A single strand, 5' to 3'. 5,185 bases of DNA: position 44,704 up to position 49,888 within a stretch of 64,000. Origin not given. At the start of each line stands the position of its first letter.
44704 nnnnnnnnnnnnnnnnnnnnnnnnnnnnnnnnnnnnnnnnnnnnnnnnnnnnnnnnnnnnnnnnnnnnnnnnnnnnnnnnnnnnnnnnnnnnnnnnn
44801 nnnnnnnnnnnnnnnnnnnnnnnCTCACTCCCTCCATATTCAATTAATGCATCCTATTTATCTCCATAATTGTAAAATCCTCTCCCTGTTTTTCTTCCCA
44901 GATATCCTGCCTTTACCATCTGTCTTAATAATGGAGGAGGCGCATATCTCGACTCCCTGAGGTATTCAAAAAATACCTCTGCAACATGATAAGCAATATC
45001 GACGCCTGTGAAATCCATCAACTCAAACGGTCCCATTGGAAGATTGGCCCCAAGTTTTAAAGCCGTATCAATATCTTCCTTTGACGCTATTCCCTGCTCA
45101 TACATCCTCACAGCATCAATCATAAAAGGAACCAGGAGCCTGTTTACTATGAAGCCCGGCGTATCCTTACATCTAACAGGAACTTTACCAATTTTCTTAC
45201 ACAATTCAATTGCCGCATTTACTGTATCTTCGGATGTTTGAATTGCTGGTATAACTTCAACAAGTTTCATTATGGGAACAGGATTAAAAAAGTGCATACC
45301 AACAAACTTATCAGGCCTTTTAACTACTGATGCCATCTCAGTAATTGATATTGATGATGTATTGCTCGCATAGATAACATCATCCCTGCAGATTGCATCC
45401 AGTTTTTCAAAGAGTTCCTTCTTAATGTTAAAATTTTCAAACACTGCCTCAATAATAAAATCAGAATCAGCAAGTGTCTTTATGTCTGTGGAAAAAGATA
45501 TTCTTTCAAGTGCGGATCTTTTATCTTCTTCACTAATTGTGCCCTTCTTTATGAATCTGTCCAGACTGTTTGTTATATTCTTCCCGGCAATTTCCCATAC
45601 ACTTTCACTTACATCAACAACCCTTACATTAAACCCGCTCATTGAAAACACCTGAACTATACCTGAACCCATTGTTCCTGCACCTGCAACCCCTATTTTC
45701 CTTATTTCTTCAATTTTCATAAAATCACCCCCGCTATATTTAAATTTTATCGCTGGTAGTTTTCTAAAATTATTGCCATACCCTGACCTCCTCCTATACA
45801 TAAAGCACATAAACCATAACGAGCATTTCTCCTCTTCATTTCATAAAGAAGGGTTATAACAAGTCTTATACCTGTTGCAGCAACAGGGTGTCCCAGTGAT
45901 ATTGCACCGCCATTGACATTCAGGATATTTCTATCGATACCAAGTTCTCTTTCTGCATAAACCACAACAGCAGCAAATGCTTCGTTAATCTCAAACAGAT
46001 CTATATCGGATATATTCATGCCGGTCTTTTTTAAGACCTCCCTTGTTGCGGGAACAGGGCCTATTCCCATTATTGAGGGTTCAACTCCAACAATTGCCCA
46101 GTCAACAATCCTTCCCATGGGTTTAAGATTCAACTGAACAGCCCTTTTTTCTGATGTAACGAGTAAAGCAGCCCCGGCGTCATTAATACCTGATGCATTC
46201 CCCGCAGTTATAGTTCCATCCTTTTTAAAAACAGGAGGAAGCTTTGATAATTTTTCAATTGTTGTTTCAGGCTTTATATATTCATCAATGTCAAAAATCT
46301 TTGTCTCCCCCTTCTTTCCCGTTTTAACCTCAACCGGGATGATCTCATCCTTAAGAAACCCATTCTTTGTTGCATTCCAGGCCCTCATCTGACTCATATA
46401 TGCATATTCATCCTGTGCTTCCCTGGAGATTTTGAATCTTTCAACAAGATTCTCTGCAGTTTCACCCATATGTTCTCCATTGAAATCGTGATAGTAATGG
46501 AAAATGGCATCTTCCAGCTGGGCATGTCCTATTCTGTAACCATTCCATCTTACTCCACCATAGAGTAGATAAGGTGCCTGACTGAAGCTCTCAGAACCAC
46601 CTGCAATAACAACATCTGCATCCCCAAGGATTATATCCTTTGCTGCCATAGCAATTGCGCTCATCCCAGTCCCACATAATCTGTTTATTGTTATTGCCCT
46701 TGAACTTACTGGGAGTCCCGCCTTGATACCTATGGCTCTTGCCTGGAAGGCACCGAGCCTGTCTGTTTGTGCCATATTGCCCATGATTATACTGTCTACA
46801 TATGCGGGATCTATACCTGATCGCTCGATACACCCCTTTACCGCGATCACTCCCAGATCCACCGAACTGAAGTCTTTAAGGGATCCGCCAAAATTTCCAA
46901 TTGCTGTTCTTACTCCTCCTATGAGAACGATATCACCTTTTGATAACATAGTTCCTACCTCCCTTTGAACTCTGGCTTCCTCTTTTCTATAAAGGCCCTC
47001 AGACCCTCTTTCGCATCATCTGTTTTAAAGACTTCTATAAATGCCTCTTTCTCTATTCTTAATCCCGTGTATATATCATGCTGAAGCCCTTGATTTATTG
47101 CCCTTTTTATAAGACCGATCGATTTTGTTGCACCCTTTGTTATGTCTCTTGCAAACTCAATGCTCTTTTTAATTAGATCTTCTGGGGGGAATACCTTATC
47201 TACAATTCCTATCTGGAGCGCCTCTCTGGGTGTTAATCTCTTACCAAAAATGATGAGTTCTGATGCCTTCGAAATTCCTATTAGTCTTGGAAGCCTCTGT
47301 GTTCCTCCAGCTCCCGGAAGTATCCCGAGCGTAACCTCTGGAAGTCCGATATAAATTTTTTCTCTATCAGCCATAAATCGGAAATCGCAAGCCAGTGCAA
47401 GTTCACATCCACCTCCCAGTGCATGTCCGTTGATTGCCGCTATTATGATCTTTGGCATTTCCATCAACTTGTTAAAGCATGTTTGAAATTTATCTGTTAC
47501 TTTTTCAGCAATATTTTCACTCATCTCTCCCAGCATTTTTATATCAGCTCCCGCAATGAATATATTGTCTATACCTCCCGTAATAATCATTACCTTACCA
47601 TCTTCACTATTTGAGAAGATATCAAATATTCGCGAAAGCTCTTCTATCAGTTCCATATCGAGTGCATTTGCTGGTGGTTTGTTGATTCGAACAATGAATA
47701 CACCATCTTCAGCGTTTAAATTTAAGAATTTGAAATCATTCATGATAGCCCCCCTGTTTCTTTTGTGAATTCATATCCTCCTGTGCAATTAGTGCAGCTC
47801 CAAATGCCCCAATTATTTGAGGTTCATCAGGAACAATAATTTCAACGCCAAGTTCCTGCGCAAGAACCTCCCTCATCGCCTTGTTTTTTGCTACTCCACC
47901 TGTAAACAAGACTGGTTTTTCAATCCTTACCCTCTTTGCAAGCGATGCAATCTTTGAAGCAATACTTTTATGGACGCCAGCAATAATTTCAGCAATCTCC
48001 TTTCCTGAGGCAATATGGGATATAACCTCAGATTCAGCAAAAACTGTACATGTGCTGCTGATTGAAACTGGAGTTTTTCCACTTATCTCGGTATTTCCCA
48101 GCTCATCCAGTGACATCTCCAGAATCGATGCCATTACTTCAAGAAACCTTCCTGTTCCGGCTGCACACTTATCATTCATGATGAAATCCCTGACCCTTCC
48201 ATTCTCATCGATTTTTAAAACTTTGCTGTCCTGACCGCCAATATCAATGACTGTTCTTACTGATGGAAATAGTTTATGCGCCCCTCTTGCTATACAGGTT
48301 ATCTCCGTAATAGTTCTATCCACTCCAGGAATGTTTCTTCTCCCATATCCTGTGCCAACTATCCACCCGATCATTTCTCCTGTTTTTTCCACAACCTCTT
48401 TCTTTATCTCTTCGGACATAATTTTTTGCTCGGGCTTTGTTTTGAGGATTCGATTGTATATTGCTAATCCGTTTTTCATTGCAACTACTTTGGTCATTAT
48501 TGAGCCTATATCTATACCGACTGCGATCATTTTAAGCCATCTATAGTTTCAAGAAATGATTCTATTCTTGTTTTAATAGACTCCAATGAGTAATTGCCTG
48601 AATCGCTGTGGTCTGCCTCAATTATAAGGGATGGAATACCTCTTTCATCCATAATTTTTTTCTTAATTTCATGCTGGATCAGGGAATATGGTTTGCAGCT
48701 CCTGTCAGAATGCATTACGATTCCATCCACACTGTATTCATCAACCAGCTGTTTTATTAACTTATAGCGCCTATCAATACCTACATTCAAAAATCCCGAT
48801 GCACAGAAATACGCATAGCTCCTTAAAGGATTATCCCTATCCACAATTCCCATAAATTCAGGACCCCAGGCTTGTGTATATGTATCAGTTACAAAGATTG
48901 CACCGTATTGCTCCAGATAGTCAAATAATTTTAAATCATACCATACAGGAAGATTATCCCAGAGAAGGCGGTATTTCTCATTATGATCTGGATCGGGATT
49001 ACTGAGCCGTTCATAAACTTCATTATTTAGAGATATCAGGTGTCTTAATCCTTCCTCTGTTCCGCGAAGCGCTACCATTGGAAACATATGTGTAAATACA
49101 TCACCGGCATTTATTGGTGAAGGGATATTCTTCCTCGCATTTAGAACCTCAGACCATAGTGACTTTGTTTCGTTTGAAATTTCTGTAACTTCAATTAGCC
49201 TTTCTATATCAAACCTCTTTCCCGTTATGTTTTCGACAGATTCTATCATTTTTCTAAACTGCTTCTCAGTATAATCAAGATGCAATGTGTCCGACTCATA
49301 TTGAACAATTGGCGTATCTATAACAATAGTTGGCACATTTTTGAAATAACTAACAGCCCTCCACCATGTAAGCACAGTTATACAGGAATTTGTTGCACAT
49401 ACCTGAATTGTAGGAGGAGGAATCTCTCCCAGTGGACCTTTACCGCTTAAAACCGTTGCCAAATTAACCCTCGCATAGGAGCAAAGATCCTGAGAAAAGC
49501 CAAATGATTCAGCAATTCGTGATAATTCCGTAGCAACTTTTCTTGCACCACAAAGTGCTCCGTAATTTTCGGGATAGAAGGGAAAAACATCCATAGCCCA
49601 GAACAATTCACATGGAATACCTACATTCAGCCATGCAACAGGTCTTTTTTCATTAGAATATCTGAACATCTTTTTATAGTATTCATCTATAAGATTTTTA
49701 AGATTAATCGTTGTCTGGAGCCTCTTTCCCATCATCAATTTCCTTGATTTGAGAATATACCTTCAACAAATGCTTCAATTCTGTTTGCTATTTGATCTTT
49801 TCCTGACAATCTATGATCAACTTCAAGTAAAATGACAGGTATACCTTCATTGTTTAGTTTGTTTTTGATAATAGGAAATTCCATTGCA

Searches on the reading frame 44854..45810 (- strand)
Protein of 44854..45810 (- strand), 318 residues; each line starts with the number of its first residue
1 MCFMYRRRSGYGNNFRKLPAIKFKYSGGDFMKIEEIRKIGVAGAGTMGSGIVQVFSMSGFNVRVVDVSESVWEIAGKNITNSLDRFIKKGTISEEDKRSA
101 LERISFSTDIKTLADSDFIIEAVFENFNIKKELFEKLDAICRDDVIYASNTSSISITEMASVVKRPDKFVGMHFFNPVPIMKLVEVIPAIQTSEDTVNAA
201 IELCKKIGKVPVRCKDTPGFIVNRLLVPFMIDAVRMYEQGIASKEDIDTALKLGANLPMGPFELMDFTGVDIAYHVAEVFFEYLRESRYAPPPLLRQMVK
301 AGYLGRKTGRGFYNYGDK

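Call 38: search_protein_families(library=pfam, proteins=[window:44854-45810:-], max_evalue=0.000001)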
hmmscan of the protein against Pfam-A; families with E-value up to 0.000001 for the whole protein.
window:44854-45810:- (318 aa): 2 families
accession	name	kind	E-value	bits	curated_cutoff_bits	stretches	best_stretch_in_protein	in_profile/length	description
PF02737.24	3HCDH_N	-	2e-68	230.3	22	1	38-217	1-180/180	3-hydroxyacyl-CoA dehydrogenase, NAD binding domain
PF00725.27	3HCDH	-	6.3e-38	129.6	22.1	1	219-315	1-97/97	3-hydroxyacyl-CoA dehydrogenase, C-terminal domain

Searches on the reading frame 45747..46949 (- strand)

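Call 38: search_protein_families(library=pfam, proteins=[window:45747-46949:-], max_evalue=0.000001)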
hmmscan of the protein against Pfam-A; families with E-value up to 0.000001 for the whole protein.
window:45747-46949:- (400 aa): 2 families
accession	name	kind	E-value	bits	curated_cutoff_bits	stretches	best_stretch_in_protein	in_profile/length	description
PF00108.29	Thiolase_N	-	1.9e-83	280.3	26.4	1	7-267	1-259/260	Thiolase, N-terminal domain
PF02803.24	Thiolase_C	-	2.6e-48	163.2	27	1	275-396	1-122/123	Thiolase, C-terminal domain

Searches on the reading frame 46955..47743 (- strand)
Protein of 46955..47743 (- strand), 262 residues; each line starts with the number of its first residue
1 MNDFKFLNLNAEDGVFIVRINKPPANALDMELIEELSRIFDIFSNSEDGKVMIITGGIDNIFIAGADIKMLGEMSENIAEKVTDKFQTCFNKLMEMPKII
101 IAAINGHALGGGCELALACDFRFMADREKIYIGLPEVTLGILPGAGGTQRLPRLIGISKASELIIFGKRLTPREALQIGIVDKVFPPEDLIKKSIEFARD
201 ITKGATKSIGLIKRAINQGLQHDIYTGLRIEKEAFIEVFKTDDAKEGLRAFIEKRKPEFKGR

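Call 38: search_protein_families(library=pfam, proteins=[window:46955-47743:-], max_evalue=0.000001)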
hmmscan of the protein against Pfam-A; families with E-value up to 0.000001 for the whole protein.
window:46955-47743:- (262 aa): 2 families
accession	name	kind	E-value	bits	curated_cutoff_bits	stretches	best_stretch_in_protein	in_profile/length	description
PF00378.25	ECH_1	-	3.6e-66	223.5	27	1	12-261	3-250/251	Enoyl-CoA hydratase/isomerase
PF16113.10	ECH_2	-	8.6e-27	94.9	27.2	1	18-190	4-177/335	Enoyl-CoA hydratase/isomerase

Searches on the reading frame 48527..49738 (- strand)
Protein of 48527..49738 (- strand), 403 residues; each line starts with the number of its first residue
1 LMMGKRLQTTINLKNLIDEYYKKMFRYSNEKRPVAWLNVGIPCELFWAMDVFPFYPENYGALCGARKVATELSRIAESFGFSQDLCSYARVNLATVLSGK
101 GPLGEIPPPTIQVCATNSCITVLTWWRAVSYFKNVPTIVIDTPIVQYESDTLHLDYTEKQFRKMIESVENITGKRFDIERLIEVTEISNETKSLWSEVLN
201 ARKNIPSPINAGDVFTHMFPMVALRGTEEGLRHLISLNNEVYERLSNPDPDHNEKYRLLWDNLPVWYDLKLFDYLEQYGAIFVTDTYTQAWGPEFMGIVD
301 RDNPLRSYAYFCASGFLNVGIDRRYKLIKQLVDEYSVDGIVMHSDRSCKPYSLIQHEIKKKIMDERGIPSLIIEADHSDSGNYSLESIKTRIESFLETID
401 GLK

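Call 38: search_protein_families(library=pfam, proteins=[window:48527-49738:-], max_evalue=0.000001)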
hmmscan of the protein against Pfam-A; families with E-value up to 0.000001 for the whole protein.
window:48527-49738:- (403 aa): 1 family
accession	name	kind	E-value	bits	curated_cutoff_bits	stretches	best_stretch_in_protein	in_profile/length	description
PF06050.19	HGD-D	-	8.5e-75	252.9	28.4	1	39-399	2-342/342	2-hydroxyglutaryl-CoA dehydratase, D-component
